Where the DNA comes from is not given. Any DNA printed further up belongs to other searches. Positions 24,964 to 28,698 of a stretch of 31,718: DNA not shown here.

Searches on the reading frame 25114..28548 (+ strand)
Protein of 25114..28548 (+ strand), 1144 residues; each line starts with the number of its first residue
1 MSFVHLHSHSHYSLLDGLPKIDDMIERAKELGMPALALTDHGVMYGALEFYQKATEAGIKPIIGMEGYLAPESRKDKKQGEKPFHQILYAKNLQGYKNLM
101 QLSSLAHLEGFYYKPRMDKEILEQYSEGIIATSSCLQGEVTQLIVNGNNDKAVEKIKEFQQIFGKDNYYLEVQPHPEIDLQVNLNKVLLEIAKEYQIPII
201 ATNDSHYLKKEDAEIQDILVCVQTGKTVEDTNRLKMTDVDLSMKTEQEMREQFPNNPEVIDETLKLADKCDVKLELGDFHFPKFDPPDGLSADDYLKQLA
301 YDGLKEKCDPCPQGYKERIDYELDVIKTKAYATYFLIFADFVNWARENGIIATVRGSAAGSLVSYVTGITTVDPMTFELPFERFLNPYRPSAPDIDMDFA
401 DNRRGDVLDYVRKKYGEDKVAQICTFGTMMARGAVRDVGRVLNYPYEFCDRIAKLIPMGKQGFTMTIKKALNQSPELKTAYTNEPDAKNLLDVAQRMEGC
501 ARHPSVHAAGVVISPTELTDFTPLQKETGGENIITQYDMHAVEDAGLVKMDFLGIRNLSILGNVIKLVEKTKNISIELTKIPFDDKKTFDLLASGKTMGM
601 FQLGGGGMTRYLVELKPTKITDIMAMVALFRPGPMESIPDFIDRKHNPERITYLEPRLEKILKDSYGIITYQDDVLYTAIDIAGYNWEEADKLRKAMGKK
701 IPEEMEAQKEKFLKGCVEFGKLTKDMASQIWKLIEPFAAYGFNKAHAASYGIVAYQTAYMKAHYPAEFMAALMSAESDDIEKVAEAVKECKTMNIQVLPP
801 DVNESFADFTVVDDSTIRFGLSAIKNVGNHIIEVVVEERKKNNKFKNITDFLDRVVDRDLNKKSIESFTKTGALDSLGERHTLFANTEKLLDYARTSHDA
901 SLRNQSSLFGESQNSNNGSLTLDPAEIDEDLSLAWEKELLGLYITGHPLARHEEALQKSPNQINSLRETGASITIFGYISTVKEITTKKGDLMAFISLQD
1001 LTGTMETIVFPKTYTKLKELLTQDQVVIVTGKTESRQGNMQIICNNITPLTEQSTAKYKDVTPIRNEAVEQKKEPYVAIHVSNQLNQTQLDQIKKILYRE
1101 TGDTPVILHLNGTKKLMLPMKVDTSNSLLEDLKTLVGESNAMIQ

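Call 74: search_protein_families(library=pfam, proteins=[window:25114-28548:+], max_evalue=0.001)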
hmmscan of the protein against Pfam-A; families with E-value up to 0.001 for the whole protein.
window:25114-28548:+ (1144 aa): 6 families
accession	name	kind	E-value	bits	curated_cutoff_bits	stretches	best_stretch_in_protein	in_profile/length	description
PF07733.18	DNA_pol3_alpha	-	8.9e-98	327.5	23.9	1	294-554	1-260/260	Bacterial DNA polymerase III alpha NTPase domain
PF02811.25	PHP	-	2.5e-61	207.2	26.4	1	5-175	1-164/164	PHP domain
PF17657.6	DNA_pol3_finger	-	2.8e-55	186.6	22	1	557-718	1-164/166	Bacterial DNA polymerase III alpha subunit finger domain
PF14579.12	HHH_6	-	6.2e-28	97.3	25.6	1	794-881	1-88/90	Helix-hairpin-helix motif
PF01336.31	tRNA_anti-codon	-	9.6e-14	51.5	27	1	973-1050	1-75/75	OB-fold nucleic acid binding domain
PF13742.12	tRNA_anti_2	-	0.00084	20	27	0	971-1047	20-94/95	OB-fold nucleic acid binding domain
